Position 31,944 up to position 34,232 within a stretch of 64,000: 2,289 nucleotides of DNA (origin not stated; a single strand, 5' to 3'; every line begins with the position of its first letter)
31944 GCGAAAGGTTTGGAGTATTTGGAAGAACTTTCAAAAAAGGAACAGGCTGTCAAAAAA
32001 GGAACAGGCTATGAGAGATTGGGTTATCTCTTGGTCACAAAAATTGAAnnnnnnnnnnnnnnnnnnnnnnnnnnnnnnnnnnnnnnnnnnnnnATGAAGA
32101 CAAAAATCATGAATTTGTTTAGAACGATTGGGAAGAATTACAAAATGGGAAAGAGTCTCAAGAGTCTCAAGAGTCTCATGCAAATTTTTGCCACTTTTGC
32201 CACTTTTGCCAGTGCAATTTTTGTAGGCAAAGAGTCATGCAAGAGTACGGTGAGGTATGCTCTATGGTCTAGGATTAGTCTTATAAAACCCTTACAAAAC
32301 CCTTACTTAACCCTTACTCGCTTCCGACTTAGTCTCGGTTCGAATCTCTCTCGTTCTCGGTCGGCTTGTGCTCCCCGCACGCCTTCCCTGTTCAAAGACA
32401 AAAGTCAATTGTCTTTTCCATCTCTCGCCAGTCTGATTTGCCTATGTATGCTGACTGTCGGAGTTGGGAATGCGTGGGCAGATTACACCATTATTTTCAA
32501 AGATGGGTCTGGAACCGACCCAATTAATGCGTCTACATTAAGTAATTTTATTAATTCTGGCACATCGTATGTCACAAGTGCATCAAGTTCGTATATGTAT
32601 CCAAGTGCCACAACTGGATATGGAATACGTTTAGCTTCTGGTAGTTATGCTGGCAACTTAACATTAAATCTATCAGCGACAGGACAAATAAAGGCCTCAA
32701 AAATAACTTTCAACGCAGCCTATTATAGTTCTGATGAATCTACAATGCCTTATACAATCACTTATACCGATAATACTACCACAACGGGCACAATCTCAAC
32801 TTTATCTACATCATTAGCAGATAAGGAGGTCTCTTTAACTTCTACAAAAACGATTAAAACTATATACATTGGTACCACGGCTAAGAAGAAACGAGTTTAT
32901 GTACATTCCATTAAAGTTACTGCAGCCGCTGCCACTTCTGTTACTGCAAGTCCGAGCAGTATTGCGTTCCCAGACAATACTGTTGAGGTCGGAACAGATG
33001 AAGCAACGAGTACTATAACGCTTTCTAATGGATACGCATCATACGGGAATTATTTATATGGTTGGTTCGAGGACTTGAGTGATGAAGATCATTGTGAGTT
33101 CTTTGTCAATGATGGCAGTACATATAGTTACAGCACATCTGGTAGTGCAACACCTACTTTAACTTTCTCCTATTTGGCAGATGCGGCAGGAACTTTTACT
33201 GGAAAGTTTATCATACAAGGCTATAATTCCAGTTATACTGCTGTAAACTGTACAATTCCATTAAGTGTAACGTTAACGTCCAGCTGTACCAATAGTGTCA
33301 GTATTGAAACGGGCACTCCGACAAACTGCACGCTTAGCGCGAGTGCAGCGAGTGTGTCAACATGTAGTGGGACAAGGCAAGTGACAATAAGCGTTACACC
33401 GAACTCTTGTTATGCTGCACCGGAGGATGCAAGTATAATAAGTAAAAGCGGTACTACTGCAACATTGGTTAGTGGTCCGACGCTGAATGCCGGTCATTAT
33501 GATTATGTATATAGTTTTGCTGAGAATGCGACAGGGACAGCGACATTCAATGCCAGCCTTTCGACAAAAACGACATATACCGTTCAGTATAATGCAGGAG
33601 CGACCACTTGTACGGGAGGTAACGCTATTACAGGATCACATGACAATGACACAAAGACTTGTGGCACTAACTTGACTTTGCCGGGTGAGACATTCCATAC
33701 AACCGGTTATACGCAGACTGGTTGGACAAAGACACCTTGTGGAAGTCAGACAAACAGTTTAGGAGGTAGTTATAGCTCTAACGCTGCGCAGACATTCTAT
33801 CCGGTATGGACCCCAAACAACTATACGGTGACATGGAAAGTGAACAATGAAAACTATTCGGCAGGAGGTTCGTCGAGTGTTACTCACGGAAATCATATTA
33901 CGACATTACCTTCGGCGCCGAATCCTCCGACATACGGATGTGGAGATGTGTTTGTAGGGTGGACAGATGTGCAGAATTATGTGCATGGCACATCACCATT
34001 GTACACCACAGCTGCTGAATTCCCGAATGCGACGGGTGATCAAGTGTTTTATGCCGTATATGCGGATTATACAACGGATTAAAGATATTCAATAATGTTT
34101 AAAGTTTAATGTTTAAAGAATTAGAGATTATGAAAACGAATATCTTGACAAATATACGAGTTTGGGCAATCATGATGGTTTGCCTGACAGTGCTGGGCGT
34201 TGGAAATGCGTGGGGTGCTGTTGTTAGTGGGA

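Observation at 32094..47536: Four-gene surface-protein locus with shared N- and C-terminal signals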

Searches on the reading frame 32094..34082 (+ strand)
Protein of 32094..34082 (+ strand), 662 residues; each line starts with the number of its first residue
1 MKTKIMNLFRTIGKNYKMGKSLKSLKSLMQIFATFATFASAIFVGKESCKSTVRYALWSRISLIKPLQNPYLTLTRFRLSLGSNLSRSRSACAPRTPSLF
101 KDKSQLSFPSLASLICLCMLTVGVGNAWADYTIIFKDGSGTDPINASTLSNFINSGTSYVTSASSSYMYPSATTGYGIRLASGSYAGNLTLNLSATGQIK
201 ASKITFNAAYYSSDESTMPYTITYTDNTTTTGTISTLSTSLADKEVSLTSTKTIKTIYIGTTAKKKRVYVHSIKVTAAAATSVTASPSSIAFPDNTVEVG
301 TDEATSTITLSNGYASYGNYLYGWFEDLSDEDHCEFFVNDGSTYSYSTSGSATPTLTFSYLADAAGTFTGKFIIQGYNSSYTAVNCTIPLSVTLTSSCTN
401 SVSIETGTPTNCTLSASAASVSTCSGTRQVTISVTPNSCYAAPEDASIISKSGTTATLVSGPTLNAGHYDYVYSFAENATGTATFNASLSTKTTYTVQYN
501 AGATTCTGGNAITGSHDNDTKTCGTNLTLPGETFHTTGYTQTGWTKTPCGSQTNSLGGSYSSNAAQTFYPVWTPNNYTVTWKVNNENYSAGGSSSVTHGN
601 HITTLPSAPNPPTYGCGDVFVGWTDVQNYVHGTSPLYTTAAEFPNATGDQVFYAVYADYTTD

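Call 4: search_protein_families(library=pfam, proteins=[window:32094-34079:+], max_evalue=0.01)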
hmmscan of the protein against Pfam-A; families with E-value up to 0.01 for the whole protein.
window:32094-34079:+ (662 aa): 0 families

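Call 5: search_protein_families(library=ncbifam, proteins=[window:32094-34079:+], max_evalue=0.01)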
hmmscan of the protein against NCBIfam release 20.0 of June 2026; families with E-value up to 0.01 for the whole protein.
window:32094-34079:+ (662 aa): 0 families

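Call 33: find_encoding_contigs(protein=window:32094-34082:+, flank=10000, max_places=4)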
Protein window:32094-34082:+ (662 aa): 1 contig read that carries it; 1 place shown.
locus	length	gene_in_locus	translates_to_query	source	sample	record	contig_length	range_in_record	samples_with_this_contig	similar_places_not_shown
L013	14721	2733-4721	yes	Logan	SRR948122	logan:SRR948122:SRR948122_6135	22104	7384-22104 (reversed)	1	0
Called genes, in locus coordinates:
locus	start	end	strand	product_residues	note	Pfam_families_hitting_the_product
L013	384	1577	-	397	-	PF13173:AAA_14, PF13635:DUF4143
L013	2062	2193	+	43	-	-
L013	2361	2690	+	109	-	PF21247:Fic-like_C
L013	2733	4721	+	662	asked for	-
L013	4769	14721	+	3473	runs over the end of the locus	PF18998:Flg_new_2, PF02368:Big_2 (weak), PF09479:Flg_new, PF18998:Flg_new_2 (weak), PF09479:Flg_new (weak)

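Call 66: search_solved_structures(query=window:32094-34079:+, max_evalue=1)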
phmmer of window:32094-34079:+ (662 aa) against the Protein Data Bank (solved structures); distinct sequences matched with E-value up to 1: 2.
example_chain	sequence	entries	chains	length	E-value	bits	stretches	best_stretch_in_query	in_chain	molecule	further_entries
2rsy_A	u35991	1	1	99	0.83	11.6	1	165-218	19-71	Tyrosine-protein kinase CSK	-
3eaz_A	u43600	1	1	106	0.93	11.4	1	165-217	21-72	Tyrosine-protein kinase CSK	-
